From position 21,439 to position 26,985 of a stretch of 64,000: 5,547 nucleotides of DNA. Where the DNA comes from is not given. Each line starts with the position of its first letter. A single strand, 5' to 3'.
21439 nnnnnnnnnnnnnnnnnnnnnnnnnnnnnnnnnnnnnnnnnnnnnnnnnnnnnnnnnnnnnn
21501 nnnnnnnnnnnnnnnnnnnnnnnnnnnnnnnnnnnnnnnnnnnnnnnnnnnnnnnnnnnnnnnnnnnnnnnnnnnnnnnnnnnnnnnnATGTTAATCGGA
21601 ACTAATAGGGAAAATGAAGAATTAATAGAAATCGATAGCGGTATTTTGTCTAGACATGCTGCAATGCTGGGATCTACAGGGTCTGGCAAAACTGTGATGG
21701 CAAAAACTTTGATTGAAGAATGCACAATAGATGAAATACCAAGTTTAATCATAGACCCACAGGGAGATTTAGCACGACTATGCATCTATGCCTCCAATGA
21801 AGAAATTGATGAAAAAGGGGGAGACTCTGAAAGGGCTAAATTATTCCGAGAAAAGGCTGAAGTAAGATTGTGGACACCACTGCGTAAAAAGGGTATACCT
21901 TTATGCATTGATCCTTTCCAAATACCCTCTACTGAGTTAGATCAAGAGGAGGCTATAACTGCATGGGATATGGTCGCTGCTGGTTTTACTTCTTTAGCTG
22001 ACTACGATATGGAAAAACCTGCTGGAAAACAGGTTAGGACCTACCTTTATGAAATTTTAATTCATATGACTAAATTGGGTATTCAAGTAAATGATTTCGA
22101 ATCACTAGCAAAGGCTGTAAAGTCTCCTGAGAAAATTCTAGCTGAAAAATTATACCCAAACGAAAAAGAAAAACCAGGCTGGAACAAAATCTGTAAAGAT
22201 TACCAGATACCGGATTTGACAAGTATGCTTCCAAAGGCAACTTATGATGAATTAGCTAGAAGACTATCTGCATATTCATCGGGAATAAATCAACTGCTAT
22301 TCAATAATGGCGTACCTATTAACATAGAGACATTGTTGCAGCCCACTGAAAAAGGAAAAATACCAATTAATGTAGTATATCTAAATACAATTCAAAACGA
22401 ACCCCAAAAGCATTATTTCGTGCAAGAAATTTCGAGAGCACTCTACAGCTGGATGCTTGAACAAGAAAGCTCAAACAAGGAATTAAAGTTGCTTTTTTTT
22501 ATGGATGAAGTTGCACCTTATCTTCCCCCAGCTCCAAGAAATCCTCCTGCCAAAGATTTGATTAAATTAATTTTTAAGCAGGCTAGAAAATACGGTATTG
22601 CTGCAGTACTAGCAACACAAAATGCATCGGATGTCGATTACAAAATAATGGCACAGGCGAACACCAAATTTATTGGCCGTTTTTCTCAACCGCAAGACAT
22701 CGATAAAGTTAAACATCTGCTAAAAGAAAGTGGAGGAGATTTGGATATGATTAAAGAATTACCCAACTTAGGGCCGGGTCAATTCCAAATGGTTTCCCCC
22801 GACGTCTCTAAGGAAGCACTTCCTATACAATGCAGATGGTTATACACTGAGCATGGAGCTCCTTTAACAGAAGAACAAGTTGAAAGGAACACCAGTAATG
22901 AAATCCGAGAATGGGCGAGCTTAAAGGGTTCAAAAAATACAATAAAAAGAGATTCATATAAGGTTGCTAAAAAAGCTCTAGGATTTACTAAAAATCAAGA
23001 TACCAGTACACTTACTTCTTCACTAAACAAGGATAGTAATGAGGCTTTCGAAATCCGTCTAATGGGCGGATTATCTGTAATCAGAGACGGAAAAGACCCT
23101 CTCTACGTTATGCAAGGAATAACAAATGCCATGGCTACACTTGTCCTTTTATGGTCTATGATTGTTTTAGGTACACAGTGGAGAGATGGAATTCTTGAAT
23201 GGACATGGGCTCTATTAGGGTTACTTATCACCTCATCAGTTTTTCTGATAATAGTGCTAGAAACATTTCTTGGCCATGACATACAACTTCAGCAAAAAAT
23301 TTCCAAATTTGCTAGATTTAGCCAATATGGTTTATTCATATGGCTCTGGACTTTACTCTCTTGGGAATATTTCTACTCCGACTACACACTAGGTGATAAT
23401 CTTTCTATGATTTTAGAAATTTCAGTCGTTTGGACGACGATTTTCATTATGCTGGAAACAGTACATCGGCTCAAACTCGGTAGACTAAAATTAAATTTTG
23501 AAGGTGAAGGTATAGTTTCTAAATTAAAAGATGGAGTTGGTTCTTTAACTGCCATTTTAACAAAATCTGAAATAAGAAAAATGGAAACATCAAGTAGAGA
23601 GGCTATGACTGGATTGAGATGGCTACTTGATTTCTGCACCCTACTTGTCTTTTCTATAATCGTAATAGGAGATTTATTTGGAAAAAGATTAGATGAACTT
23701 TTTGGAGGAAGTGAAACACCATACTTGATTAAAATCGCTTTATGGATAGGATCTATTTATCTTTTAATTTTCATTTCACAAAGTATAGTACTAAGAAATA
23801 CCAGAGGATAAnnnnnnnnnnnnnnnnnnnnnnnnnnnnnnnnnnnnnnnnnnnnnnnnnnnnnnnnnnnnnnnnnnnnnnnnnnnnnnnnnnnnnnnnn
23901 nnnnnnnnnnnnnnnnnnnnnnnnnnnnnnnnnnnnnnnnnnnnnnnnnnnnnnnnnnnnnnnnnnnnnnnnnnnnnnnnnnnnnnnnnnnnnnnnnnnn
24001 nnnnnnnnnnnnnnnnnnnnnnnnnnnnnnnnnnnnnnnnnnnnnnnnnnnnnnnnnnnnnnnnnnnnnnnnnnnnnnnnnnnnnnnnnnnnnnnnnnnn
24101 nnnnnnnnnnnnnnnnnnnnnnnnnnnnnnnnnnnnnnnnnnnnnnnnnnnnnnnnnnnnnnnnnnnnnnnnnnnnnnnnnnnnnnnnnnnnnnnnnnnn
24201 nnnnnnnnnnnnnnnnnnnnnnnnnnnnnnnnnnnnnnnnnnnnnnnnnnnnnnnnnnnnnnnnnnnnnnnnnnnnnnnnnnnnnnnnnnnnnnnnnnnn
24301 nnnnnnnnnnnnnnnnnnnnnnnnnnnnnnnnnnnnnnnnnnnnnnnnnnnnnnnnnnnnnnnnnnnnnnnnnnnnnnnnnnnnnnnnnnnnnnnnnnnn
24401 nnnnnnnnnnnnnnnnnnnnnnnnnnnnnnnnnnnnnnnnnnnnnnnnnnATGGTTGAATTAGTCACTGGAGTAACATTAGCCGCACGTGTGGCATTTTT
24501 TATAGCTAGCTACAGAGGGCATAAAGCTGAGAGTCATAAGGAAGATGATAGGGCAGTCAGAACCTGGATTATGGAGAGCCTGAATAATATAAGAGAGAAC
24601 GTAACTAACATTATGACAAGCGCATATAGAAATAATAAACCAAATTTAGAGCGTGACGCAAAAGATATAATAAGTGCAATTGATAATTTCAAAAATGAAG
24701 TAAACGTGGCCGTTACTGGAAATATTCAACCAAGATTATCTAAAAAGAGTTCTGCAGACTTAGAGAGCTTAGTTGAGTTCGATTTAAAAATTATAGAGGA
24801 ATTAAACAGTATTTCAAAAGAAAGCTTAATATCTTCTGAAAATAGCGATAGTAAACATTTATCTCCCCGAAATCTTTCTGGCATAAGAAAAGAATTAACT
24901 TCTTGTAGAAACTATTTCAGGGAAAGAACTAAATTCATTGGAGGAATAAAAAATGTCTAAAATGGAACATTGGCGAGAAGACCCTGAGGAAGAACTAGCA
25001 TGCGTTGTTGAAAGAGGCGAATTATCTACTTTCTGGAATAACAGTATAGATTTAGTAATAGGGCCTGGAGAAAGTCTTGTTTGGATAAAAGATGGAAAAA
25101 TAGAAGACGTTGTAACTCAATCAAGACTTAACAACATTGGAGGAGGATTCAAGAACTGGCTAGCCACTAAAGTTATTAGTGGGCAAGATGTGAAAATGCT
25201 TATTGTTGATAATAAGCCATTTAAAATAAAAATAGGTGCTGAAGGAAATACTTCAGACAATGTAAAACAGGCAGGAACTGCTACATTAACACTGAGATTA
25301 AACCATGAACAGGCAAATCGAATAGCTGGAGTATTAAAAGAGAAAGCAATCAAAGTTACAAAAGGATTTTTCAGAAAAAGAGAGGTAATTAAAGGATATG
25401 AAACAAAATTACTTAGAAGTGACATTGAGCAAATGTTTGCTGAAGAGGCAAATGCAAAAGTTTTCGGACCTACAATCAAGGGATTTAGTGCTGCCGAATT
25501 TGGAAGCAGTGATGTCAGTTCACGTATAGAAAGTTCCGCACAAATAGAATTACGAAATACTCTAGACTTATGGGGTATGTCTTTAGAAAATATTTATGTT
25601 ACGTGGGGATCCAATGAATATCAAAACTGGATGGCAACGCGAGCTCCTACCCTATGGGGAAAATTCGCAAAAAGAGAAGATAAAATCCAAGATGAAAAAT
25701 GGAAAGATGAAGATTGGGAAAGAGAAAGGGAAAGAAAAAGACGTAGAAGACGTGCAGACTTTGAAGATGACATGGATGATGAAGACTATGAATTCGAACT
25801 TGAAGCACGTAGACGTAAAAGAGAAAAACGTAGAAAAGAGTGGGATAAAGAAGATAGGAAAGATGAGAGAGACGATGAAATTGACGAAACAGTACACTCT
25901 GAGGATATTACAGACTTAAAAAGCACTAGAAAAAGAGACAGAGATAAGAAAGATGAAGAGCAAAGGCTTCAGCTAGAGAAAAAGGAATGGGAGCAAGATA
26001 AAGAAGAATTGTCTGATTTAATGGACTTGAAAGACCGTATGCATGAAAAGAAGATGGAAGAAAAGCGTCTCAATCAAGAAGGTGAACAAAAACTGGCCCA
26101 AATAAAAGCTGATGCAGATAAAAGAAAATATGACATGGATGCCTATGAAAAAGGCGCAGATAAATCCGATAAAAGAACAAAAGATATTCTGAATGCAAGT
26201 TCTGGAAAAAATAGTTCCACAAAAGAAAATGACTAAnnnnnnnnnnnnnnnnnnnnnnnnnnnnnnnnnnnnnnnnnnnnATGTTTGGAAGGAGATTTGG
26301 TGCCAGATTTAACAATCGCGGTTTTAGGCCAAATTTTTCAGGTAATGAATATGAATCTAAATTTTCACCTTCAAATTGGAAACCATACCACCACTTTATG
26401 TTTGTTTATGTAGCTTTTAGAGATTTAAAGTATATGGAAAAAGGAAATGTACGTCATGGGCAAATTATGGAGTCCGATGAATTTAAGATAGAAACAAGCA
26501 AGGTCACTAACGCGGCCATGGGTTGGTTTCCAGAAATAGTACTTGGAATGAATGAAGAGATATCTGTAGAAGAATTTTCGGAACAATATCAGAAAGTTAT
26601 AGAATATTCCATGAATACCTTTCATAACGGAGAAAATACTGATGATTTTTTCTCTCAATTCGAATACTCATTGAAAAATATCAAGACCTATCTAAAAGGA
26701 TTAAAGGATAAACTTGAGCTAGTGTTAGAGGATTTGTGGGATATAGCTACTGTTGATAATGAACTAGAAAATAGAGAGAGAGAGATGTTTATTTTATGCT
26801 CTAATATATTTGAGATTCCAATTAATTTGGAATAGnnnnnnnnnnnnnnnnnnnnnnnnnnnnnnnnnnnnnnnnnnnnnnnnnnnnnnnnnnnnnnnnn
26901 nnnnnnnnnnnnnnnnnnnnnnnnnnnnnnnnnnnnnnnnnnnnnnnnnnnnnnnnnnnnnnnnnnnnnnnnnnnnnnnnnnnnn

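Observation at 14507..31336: About 17 kb block of roughly 16 uncharacterised membrane, ATPase and ion-channel genes with a conflict/stress-system domain vocabulary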

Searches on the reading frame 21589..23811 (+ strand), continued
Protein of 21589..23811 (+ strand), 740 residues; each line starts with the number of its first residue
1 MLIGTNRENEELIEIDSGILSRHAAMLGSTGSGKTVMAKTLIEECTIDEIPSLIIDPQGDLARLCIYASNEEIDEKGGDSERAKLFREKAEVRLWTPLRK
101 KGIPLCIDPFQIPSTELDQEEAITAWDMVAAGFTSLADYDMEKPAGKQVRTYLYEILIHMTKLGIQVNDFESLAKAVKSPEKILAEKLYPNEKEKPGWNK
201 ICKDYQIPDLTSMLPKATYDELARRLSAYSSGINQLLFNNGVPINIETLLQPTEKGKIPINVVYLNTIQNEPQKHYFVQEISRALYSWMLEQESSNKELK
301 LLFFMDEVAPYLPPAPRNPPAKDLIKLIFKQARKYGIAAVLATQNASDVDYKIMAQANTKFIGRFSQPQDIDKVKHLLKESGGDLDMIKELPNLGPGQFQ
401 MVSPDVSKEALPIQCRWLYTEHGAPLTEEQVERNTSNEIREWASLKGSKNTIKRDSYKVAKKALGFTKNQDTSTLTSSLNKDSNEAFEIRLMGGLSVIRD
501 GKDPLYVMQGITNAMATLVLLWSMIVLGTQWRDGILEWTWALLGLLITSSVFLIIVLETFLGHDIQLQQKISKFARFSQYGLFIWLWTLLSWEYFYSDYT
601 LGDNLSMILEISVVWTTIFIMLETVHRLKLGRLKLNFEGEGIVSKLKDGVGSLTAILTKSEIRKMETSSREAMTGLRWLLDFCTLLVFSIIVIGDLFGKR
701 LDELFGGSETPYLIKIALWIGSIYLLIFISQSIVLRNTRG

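Call 62: search_solved_structures(query=window:21589-23811:+, max_evalue=0.001)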
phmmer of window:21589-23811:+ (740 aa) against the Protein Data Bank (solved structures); distinct sequences matched with E-value up to 0.001: 7.
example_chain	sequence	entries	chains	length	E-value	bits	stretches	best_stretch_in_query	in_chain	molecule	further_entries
8xau_A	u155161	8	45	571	5.4e-12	48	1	292-407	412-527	ATP-binding protein | HerA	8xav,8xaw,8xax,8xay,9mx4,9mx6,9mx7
8wiv_A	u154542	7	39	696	8.8e-11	44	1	287-402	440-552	Helicase HerA central domain-containing protein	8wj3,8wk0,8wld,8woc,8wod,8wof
9c1m_M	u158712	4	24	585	2.5e-08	35.9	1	286-403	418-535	ATP-binding protein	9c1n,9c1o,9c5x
9x1l_A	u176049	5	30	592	1.3e-07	33.5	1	306-411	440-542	DNA helicase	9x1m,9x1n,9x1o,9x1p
11kk_A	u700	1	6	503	6.4e-07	31.2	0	245-402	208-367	HerA like helicase YjgR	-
8ziq_M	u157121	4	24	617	1.6e-06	29.9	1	298-403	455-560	HerA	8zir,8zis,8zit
4d2i_A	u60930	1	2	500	3.5e-05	25.5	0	238-403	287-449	HERA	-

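Call 63: find_related_loci(query=A1, collection=viral_contigs, flank=5000)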
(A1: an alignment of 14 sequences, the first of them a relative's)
Query A1 (740 aa) in viral_contigs; peptide patterns used: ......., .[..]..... (x = any residue, [..] = any of these).
194 stretches matched a pattern, but none encodes a relative of the query by tblastn (E <= 1e-3).

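Call 76: list_cluster_members(proteins=[P0001, P0241])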
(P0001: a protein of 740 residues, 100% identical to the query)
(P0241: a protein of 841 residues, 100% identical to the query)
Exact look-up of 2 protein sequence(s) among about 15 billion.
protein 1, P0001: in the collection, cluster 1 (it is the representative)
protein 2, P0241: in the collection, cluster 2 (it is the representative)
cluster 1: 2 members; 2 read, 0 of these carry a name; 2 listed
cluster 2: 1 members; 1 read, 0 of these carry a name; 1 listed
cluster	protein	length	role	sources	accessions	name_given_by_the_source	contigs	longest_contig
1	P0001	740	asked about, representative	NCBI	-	-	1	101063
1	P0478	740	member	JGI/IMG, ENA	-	-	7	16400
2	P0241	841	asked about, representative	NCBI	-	-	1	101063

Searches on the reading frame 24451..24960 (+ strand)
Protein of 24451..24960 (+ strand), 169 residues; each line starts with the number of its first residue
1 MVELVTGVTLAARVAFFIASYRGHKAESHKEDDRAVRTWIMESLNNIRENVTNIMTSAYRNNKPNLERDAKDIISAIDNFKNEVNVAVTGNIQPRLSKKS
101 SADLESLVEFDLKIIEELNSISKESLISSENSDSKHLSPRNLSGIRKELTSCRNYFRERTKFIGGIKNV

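Call 5: search_protein_families(library=pfam, max_evalue=0.1, proteins=[window:24451-24960:+])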
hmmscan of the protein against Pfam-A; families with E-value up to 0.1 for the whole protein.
window:24451-24960:+ (169 aa): 1 family
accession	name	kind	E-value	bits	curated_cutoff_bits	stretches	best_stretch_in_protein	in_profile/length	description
PF20713.2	DUF6826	-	0.072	13.8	26.6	0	35-116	3-86/91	Domain of unknown function (DUF6826)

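Call 7: search_protein_families(library=padloc, max_evalue=0.01, proteins=[window:24451-24960:+])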
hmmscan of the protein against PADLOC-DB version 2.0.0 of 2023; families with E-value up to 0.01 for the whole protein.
window:24451-24960:+ (169 aa): 0 families

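Call 10: search_protein_families(library=ncbifam, max_evalue=0.01, proteins=[window:24451-24960:+])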
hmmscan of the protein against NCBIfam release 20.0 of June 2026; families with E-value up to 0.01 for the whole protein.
window:24451-24960:+ (169 aa): 1 family
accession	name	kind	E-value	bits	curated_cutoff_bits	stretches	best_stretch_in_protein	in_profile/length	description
NF047596.1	LIMLP_15305_fam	equivalog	3.3e-08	33.6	210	1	25-161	33-171/175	LIMLP_15305 family protein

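Call 61: search_protein_families(library=phrogs, max_evalue=0.001, proteins=[window:24451-24960:+])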
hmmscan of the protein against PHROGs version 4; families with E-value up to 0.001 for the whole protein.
window:24451-24960:+ (169 aa): 0 families

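Call 88: search_solved_structures(query=window:24451-24960:+, max_evalue=1)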
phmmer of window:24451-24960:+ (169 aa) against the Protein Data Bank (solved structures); distinct sequences matched with E-value up to 1: 3.
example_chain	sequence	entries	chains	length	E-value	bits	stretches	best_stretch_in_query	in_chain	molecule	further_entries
4eoz_A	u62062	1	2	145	0.7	13.3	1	10-106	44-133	Speckle-type POZ protein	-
3htm_A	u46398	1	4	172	0.71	13.3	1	10-114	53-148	Speckle-type POZ protein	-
4j8z_A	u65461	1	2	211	0.95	12.9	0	11-118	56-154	Speckle-type POZ protein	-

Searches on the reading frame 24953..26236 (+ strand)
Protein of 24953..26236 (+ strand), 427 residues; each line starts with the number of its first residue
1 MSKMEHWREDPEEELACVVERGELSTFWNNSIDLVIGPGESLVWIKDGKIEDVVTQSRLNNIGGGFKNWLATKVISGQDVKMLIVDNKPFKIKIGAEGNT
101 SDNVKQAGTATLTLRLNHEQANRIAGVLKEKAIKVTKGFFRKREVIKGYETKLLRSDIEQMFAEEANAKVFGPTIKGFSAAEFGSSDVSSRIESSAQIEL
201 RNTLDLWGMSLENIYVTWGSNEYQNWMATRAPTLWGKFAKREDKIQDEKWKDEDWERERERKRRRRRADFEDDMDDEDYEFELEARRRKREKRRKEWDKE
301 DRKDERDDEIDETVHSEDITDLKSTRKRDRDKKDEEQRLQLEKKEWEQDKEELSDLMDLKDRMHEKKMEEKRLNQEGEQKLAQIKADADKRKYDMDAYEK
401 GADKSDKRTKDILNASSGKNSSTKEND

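Call 5: search_protein_families(library=pfam, max_evalue=0.1, proteins=[window:24953-26236:+])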
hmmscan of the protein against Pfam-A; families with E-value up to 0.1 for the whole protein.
window:24953-26236:+ (427 aa): 0 families

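Call 7: search_protein_families(library=padloc, max_evalue=0.01, proteins=[window:24953-26236:+])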
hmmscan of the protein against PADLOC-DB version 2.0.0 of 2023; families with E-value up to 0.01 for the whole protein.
window:24953-26236:+ (427 aa): 0 families

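Call 10: search_protein_families(library=ncbifam, max_evalue=0.01, proteins=[window:24953-26236:+])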
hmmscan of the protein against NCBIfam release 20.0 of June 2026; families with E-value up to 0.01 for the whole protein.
window:24953-26236:+ (427 aa): 0 families

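Call 23: search_solved_structures(query=window:24953-26236:+, max_evalue=1)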
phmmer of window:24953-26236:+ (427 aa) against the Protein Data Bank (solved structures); distinct sequences matched with E-value up to 1: 2.
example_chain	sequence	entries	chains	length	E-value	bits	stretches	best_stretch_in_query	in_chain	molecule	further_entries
6lth_R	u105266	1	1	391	0.6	12.2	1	244-332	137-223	Zinc finger protein ubi-d4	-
9rl4_R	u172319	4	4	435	0.72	11.9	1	244-332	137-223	Zinc finger protein ubi-d4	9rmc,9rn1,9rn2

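Call 43: search_protein_representatives(protein=window:24953-26236:+)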
Query: 427 residues. Proteins with E-value up to 0.001 (for the whole library): 117; up to 1e-10: 56; up to 1e-30: 12. The best 117 are listed.
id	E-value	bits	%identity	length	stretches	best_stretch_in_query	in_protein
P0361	9.9e-234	792.0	82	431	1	1-426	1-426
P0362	1.5e-161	554.3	86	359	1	1-282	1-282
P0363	2.0e-105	369.5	53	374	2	4-245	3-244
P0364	1.2e-90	320.8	45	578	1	1-418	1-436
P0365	2.3e-90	319.9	45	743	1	3-411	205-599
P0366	2.9e-88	313.0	48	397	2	1-300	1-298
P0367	7.6e-54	199.6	37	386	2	1-231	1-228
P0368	4.4e-37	144.4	33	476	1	33-399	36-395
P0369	1.2e-36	142.9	44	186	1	6-185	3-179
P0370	5.6e-36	140.7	32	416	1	7-371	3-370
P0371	1.5e-35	139.3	29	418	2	15-223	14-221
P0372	2.0e-33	132.3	56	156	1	1-104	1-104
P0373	3.8e-30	121.5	47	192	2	161-244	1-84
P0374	2.6e-29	118.8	54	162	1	1-101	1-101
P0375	6.0e-29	117.6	28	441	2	7-256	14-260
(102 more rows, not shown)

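Call 45: search_protein_families(library=pfam, alignment_id=A3, max_evalue=0.01)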
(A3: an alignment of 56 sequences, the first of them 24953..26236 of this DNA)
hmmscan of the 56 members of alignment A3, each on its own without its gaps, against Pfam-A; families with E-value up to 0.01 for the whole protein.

A. member 1, window:24953-26236:+ (427 aa): 0 families

B. families by the number of members that match (of 56 scanned): 23 families
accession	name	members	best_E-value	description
PF01145.31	Band_7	31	1.9e-10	SPFH domain / Band 7 family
PF13248.11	Zn_ribbon_3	29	4.9e-21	zinc-ribbon domain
PF12773.13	DZR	29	4.6e-19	Double zinc ribbon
PF13240.11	Zn_Ribbon_1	26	3.4e-15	zinc-ribbon domain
PF17032.10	Zn_ribbon_15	14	7.9e-07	zinc-ribbon family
PF18912.6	DZR_2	8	4.6e-06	Double zinc ribbon domain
PF10571.15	UPF0547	6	1.2e-12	Uncharacterised protein family UPF0547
PF24460.1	DUF7575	6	6.2e-07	Domain of unknown function (DUF7575)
PF24463.1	DUF7577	5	1.4e-06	Domain of unknown function (DUF7577)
PF07191.17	Zn_ribbon_6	3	0.00081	Double zinc ribbon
PF07282.18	Cas12f1-like_TNB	2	0.0012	Cas12f1-like, TNB domain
PF13421.11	Band_7_1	2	0.0015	SPFH domain-Band 7 family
PF22747.2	Zn_ribbon_DUF2089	2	0.0076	DUF2089 zinc ribbon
PF13365.12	Trypsin_2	1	5.4e-34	Trypsin-like peptidase domain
PF00069.31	Pkinase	1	2.9e-14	Protein kinase domain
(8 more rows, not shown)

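Call 61: search_protein_families(library=phrogs, max_evalue=0.001, proteins=[window:24953-26236:+])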
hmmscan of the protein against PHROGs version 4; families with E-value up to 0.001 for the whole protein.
window:24953-26236:+ (427 aa): 0 families

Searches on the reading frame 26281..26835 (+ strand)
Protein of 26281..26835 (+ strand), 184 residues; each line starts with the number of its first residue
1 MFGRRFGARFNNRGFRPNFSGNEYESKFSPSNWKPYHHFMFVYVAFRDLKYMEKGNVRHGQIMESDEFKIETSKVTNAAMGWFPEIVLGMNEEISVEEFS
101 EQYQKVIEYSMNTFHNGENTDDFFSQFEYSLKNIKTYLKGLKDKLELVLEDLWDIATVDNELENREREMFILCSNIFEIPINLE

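Call 5: search_protein_families(library=pfam, max_evalue=0.1, proteins=[window:26281-26835:+])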
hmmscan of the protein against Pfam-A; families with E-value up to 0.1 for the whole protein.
window:26281-26835:+ (184 aa): 1 family
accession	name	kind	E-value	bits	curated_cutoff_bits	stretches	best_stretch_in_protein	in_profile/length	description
PF05099.18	TerB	-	0.01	16.5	24.4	1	132-179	63-108/118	Tellurite resistance protein TerB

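Call 7: search_protein_families(library=padloc, max_evalue=0.01, proteins=[window:26281-26835:+])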
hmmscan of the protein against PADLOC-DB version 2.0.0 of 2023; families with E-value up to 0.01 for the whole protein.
window:26281-26835:+ (184 aa): 1 family
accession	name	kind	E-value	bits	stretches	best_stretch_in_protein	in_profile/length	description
PDLC03909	NsnC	-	0.00013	19.7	1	95-163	27-94/274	-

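Call 10: search_protein_families(library=ncbifam, max_evalue=0.01, proteins=[window:26281-26835:+])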
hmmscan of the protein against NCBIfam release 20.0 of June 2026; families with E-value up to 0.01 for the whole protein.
window:26281-26835:+ (184 aa): 0 families
